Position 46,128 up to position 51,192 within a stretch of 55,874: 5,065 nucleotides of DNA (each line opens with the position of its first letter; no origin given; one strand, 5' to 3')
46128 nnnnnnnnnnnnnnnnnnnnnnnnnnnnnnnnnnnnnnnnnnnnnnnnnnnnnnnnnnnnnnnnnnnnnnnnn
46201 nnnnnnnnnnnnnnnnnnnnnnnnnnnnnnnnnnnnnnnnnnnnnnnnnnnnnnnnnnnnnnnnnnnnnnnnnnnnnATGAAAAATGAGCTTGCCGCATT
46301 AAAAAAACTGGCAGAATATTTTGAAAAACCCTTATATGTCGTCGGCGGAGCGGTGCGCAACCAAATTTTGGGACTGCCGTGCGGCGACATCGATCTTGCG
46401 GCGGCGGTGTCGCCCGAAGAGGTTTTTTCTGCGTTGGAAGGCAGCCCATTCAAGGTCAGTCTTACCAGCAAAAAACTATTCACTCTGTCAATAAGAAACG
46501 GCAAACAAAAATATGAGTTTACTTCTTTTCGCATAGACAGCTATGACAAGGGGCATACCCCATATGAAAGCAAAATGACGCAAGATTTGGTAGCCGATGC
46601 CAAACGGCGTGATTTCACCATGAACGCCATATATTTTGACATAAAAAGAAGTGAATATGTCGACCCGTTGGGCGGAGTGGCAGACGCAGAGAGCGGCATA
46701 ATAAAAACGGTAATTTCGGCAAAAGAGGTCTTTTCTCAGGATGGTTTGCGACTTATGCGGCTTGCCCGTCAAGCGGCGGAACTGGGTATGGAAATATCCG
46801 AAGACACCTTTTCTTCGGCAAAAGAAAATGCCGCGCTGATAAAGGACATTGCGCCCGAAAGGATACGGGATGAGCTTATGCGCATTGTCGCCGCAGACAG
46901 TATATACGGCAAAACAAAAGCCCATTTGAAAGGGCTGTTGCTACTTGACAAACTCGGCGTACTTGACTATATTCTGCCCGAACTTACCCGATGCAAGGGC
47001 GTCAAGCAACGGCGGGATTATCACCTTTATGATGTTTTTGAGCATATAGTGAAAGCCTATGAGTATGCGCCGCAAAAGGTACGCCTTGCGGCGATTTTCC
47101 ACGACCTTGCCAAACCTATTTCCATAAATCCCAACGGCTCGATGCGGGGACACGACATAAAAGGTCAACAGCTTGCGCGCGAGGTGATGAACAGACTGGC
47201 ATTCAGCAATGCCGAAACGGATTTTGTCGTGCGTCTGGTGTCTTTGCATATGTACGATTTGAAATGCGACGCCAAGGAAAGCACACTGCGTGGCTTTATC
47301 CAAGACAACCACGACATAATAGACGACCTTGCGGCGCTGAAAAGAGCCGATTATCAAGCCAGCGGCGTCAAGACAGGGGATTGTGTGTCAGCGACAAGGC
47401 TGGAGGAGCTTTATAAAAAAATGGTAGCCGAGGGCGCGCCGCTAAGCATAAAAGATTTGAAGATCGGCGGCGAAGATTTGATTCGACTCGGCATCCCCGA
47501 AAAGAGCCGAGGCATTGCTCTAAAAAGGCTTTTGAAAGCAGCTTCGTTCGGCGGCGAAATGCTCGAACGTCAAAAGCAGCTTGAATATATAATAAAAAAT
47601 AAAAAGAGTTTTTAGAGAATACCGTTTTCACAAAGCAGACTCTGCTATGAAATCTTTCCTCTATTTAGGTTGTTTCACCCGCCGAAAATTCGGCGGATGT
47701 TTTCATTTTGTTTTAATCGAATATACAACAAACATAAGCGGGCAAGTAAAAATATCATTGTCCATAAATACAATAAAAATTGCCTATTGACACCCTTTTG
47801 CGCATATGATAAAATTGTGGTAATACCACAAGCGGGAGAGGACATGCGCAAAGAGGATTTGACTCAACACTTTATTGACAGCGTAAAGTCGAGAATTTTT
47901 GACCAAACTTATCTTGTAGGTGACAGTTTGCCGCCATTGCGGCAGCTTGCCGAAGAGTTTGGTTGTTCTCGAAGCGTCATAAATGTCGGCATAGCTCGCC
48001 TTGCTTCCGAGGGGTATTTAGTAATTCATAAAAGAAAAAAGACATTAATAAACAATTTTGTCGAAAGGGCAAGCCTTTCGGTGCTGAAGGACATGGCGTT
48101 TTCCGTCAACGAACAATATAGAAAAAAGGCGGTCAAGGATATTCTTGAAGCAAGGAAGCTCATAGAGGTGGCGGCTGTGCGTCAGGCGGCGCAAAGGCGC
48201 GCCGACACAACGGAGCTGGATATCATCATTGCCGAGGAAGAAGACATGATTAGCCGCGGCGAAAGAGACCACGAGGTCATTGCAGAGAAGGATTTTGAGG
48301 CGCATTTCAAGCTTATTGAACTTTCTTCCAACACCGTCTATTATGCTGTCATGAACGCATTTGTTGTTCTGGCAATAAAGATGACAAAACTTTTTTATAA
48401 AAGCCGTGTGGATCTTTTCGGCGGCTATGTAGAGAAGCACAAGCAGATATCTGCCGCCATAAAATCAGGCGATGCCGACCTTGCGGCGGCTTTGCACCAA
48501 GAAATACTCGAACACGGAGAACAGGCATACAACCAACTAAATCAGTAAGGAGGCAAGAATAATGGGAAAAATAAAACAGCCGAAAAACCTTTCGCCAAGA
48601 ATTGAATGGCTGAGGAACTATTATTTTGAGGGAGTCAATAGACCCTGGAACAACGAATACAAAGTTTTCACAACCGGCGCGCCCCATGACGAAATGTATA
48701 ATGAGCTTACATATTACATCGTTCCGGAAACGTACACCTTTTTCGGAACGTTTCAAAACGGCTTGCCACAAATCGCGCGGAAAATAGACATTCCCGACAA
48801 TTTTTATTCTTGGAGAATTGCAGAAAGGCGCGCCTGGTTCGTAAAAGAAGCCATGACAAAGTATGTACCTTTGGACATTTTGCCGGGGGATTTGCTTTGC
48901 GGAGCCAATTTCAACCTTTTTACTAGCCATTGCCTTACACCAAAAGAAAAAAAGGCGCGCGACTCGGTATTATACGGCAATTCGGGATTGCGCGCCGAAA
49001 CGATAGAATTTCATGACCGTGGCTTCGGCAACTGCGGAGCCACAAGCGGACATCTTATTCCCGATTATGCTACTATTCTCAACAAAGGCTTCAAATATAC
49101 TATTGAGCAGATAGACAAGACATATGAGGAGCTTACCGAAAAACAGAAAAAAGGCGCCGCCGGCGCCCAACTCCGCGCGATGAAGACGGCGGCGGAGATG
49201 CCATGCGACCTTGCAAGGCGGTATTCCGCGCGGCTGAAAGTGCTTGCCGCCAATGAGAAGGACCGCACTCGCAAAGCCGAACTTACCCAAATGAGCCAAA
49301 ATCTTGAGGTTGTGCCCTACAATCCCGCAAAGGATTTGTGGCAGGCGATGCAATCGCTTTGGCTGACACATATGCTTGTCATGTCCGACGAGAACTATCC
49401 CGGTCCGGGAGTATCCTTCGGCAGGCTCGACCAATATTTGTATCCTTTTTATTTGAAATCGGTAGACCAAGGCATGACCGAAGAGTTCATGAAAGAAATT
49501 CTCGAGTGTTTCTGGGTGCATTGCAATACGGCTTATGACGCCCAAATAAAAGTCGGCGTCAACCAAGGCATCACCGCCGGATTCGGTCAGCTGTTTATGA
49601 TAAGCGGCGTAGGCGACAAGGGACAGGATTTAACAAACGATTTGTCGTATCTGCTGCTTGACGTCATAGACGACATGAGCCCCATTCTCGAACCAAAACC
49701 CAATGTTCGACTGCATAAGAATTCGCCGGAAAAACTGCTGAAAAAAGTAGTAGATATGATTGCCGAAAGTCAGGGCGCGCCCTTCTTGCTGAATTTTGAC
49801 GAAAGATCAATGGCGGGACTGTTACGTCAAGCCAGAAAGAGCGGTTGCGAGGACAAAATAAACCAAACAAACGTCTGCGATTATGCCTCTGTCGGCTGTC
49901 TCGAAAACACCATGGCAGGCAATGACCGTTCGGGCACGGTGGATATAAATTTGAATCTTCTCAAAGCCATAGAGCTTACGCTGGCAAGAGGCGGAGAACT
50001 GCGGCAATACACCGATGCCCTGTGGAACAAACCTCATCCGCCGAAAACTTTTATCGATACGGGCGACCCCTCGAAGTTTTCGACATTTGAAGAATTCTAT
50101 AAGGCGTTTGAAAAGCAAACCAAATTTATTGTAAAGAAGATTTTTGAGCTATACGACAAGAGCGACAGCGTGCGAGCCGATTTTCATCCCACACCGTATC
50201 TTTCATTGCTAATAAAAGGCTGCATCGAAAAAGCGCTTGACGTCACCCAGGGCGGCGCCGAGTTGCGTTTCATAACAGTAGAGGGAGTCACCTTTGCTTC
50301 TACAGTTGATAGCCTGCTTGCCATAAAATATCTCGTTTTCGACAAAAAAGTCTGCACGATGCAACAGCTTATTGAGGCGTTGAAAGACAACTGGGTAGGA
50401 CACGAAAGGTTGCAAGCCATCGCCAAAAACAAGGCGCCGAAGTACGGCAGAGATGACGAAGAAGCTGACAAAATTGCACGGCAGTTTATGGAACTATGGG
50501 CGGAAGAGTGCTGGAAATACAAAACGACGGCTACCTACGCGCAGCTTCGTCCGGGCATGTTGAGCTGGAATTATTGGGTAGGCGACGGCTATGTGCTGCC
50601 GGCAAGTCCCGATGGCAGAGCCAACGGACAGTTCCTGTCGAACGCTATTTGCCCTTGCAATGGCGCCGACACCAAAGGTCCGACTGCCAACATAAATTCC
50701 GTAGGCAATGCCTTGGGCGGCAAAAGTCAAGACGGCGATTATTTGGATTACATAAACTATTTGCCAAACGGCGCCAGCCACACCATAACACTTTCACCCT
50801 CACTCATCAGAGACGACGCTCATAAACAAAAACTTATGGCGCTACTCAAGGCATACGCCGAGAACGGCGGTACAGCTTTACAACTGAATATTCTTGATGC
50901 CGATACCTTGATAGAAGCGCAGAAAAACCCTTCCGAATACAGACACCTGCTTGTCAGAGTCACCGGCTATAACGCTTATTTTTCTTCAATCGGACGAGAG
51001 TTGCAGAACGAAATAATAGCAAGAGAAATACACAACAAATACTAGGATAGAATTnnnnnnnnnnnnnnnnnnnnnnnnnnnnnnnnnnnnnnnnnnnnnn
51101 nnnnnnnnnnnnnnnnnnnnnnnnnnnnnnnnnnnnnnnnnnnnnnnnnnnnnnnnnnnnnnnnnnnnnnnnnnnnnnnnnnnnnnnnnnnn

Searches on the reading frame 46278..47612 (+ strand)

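Call 7: search_protein_families(library=pfam, proteins=[window:46278-47612:+], max_evalue=0.001)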
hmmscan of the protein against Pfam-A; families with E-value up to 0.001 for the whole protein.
window:46278-47612:+ (445 aa): 3 families
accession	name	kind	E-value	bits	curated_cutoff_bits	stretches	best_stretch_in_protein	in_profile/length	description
PF01743.26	PolyA_pol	-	5.9e-27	95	23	1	19-142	1-125/126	Poly A polymerase head domain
PF12627.12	PolyA_pol_RNAbd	-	3e-12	46.5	22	1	170-237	1-61/64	Probable RNA and SrmB- binding site of polymerase A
PF01966.28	HD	-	1.4e-06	29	22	1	247-329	2-90/116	HD domain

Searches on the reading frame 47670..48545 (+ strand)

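Call 7: search_protein_families(library=pfam, proteins=[window:47670-48545:+], max_evalue=0.001)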
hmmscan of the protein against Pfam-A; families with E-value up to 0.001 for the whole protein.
window:47670-48545:+ (292 aa): 4 families
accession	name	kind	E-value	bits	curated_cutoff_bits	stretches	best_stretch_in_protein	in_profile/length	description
PF07729.17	FCD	-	1.6e-13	51.6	24.3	1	157-281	1-124/125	FCD domain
PF00392.27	GntR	-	8e-12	45.1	27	1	66-126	3-63/64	Bacterial regulatory proteins, gntR family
PF07840.17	FadR_C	-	2.6e-07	31.1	23.6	1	128-245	1-111/164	FadR C-terminal domain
PF08279.18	HTH_11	-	0.00091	19.5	25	0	91-123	19-51/55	HTH domain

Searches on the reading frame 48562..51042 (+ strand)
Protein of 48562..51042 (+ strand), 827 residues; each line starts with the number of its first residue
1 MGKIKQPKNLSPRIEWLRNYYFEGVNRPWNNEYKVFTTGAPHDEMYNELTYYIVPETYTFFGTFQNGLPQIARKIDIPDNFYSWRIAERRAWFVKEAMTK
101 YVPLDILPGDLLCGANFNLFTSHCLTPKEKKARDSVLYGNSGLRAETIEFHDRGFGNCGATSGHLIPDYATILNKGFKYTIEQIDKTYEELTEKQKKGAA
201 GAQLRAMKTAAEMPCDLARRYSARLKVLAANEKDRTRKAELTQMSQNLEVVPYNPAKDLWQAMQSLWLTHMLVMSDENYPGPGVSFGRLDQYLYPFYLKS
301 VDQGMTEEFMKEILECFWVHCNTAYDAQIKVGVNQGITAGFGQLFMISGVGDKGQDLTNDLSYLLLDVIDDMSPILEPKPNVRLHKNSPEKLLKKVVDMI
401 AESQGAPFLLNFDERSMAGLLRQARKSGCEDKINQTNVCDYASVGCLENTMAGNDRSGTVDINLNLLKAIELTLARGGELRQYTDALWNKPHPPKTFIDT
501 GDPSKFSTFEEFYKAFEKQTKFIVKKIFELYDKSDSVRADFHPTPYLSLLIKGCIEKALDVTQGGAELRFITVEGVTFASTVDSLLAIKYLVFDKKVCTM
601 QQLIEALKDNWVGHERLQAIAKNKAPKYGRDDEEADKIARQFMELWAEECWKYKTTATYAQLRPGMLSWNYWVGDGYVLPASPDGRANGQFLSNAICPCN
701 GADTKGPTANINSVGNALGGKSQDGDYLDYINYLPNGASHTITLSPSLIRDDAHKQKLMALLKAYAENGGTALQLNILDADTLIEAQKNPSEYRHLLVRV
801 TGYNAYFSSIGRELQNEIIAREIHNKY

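Call 8: search_protein_families(library=pfam, proteins=[window:48562-51042:+], max_evalue=0.001)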
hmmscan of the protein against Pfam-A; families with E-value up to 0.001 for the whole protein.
window:48562-51042:+ (827 aa): 3 families
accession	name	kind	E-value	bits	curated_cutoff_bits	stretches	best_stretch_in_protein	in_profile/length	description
PF02901.20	PFL-like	-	2.4e-122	410.2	24.3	1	161-670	156-641/647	Pyruvate formate lyase-like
PF01228.26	Gly_radical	-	3.2e-21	76.3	22.2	1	694-807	3-105/106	Glycine radical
PF11230.13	YjjI-like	-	0.00044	19.2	23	0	252-322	67-129/485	Glycyl radical enzyme YjjI-like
